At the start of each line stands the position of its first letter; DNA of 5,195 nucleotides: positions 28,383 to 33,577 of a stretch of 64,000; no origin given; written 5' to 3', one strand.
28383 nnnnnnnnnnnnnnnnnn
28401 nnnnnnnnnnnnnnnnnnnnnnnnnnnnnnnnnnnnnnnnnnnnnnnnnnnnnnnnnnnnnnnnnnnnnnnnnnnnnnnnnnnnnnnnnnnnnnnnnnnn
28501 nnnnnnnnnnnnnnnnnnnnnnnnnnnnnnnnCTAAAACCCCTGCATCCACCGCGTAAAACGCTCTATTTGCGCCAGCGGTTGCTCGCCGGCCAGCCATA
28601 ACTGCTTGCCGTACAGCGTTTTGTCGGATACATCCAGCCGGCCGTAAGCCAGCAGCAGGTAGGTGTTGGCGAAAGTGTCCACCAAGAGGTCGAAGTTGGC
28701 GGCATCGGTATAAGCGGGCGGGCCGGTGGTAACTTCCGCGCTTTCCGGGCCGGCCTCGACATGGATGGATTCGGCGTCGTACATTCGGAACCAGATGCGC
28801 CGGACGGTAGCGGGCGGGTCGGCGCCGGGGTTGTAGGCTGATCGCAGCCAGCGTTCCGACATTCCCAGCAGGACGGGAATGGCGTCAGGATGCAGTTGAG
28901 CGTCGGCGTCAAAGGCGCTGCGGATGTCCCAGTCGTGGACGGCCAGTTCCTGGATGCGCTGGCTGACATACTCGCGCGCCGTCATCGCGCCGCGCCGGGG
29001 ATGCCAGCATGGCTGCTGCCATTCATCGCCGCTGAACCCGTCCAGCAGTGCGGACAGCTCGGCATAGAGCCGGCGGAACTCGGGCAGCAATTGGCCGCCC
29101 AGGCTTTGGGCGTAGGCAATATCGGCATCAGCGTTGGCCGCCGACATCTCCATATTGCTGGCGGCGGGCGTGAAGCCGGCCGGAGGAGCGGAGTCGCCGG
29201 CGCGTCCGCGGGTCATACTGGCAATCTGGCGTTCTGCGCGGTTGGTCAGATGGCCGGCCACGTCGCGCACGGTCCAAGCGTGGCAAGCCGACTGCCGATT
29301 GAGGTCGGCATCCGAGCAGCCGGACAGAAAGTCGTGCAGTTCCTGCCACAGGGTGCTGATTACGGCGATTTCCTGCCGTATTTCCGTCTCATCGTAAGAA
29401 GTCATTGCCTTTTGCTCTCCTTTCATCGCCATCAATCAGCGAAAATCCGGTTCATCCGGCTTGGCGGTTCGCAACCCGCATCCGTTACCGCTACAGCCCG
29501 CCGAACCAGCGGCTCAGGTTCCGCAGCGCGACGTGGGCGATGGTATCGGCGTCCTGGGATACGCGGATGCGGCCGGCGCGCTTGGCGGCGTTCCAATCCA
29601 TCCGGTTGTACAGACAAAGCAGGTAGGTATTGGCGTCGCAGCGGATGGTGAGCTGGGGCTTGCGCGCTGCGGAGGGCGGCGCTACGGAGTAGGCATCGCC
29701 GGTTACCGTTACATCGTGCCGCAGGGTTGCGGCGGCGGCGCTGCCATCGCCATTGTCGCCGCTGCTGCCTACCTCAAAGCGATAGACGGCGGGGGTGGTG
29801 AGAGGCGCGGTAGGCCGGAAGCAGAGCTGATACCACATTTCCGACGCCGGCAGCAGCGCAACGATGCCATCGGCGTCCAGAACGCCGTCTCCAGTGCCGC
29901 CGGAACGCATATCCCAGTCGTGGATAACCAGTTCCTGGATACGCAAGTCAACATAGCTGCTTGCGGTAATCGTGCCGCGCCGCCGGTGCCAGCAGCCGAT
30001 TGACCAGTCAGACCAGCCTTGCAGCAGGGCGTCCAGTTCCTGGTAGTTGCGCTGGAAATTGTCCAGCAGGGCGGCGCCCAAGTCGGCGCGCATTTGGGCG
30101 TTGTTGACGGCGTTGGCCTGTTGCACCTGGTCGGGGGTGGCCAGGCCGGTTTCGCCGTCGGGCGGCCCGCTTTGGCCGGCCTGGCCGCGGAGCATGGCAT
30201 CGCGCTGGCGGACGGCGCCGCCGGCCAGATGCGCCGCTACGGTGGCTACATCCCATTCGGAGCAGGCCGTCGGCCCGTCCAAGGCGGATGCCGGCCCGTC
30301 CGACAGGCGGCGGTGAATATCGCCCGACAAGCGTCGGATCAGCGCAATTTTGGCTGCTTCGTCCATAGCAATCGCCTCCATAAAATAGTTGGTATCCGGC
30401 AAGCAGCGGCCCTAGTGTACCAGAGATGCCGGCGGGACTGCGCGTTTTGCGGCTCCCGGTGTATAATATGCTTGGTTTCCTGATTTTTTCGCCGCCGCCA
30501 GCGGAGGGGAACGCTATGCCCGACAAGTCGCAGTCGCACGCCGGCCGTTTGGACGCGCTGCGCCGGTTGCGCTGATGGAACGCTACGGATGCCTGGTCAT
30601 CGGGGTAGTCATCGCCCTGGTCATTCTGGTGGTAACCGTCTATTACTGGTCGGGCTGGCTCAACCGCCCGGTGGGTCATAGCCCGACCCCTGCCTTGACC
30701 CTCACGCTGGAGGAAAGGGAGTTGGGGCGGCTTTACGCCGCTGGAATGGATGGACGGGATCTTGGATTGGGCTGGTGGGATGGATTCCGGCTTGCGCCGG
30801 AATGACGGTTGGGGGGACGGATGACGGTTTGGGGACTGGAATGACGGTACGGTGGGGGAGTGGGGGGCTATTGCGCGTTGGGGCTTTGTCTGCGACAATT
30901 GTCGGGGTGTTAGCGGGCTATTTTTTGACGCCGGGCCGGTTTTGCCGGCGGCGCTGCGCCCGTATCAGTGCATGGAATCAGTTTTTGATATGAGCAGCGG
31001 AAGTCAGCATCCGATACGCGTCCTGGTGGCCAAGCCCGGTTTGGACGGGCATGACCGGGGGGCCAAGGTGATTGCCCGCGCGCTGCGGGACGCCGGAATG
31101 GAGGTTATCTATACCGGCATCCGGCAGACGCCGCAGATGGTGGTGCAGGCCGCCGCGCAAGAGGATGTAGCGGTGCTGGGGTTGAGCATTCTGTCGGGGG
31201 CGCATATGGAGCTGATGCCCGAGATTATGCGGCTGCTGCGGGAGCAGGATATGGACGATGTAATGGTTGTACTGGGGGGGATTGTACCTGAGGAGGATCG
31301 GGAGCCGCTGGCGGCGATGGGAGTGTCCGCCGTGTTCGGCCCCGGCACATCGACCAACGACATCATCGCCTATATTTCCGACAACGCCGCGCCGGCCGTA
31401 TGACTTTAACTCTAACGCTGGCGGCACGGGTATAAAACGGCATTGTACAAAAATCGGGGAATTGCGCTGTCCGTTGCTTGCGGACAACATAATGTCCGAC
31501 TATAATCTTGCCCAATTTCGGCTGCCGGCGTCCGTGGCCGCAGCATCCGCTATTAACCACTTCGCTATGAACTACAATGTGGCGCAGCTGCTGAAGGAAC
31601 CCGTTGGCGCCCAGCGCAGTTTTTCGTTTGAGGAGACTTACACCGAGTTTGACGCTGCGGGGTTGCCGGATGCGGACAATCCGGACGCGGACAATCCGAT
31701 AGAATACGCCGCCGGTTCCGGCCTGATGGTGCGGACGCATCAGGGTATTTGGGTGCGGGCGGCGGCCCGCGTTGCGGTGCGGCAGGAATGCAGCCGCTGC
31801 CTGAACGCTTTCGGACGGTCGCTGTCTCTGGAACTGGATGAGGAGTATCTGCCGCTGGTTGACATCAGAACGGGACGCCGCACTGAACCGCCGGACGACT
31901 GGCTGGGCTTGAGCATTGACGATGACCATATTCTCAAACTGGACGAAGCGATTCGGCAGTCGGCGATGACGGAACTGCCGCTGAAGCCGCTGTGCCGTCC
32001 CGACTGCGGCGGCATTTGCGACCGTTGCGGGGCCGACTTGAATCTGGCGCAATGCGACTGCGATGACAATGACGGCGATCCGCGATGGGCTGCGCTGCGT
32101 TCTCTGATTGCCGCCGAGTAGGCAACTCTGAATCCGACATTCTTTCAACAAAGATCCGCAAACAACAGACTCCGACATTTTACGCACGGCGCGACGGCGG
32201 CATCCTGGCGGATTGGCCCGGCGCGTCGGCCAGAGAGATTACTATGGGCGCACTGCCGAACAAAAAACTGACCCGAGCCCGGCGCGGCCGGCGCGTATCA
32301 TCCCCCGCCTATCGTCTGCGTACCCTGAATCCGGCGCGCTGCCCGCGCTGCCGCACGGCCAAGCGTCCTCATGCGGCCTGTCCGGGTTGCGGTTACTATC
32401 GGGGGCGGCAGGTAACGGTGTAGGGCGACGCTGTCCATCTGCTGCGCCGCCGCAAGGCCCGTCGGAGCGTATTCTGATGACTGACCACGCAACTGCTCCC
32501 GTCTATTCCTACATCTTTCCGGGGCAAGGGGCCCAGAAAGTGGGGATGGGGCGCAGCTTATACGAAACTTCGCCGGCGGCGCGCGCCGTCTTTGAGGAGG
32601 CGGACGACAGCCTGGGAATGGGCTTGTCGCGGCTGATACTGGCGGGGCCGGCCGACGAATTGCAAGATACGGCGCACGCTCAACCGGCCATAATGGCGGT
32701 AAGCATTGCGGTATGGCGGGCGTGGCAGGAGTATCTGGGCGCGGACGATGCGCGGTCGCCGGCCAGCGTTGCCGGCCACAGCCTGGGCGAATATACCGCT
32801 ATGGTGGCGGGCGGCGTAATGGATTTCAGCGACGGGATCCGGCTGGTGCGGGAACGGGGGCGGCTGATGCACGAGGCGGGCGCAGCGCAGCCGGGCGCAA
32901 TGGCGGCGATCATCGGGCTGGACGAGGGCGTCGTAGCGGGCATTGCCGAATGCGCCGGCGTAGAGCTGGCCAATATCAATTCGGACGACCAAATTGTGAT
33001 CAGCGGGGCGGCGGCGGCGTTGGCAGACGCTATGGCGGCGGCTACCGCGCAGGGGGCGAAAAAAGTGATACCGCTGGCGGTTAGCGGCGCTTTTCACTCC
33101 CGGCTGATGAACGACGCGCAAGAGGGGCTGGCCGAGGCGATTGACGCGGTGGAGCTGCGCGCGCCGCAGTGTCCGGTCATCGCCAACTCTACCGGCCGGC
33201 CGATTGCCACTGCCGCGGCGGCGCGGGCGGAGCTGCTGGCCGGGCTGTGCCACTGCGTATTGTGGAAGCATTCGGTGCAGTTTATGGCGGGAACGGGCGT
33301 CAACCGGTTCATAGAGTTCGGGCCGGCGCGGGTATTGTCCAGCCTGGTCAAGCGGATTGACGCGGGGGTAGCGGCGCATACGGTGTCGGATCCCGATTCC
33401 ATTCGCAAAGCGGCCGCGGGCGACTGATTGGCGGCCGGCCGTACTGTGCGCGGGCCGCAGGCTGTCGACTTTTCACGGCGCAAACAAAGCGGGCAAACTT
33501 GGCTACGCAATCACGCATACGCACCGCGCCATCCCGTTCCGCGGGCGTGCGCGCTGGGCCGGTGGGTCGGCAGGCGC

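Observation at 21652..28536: AT-richer three-gene island: Type IIG-like N6A methylase/nuclease candidate and a 92-aa ORF, divergent from a sacsin/NOV-type GHKL ATPase-DUF3883 nuclease giant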

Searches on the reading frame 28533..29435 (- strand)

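Call 31: search_protein_families(library=pfam, proteins=[window:28533-29435:-], max_evalue=0.001)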
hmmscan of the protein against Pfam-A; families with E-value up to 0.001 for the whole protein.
window:28533-29435:- (300 aa): 3 families
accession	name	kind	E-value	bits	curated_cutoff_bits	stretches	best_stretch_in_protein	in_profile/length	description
PF11716.13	MDMPI_N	-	3.3e-16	60.7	24.2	1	28-172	3-140/140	Mycothiol maleylpyruvate isomerase N-terminal domain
PF12867.12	DinB_2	-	4.1e-12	47.1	24.8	1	28-169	4-126/128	DinB superfamily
PF04978.18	MST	-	0.0006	20.7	27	0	31-167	11-136/149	Mycothiol-S-transferase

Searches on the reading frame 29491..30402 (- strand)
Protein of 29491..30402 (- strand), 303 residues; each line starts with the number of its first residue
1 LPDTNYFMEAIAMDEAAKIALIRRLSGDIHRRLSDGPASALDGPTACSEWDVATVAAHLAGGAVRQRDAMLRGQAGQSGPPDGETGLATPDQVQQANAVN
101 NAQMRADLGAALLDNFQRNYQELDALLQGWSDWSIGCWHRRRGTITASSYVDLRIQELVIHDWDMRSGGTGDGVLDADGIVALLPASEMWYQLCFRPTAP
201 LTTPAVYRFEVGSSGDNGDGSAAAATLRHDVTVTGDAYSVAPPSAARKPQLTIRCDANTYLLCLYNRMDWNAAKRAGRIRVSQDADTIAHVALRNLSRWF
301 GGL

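Call 31: search_protein_families(library=pfam, proteins=[window:29491-30402:-], max_evalue=0.001)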
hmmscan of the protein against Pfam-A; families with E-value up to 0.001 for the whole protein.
window:29491-30402:- (303 aa): 1 family
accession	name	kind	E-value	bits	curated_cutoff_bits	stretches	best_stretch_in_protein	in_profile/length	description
PF11716.13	MDMPI_N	-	4.8e-11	44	24.2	1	28-165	7-139/140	Mycothiol maleylpyruvate isomerase N-terminal domain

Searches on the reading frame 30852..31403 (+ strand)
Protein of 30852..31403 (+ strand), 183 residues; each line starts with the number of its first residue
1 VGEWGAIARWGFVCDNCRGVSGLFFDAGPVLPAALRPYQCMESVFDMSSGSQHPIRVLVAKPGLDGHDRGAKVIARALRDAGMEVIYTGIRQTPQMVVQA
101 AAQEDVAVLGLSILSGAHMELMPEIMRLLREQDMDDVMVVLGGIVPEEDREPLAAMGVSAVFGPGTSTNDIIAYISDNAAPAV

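Call 31: search_protein_families(library=pfam, proteins=[window:30852-31403:+], max_evalue=0.001)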
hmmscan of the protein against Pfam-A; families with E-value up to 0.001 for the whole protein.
window:30852-31403:+ (183 aa): 1 family
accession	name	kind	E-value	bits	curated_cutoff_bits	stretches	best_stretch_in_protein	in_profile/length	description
PF02310.24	B12-binding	-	1.5e-28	99.5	32.1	1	56-170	2-118/121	B12 binding domain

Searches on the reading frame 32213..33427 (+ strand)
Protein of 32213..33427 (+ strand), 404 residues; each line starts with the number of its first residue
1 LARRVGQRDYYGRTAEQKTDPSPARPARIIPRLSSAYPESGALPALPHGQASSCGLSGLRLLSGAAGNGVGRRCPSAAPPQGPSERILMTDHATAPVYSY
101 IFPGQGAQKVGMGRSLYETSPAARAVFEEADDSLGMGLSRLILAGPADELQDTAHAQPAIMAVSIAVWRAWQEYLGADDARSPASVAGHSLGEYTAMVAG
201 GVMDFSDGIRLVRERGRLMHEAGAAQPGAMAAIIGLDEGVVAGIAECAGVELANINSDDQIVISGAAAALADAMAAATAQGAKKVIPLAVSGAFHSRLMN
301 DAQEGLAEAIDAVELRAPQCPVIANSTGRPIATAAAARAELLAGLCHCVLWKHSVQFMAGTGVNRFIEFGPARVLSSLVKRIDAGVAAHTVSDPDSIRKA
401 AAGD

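Call 31: search_protein_families(library=pfam, proteins=[window:32213-33427:+], max_evalue=0.001)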
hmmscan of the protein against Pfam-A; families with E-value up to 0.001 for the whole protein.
window:32213-33427:+ (404 aa): 1 family
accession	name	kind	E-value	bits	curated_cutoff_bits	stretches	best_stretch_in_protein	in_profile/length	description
PF00698.26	Acyl_transf_1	-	7.9e-40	137.7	32.7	1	100-375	2-271/319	Acyl transferase domain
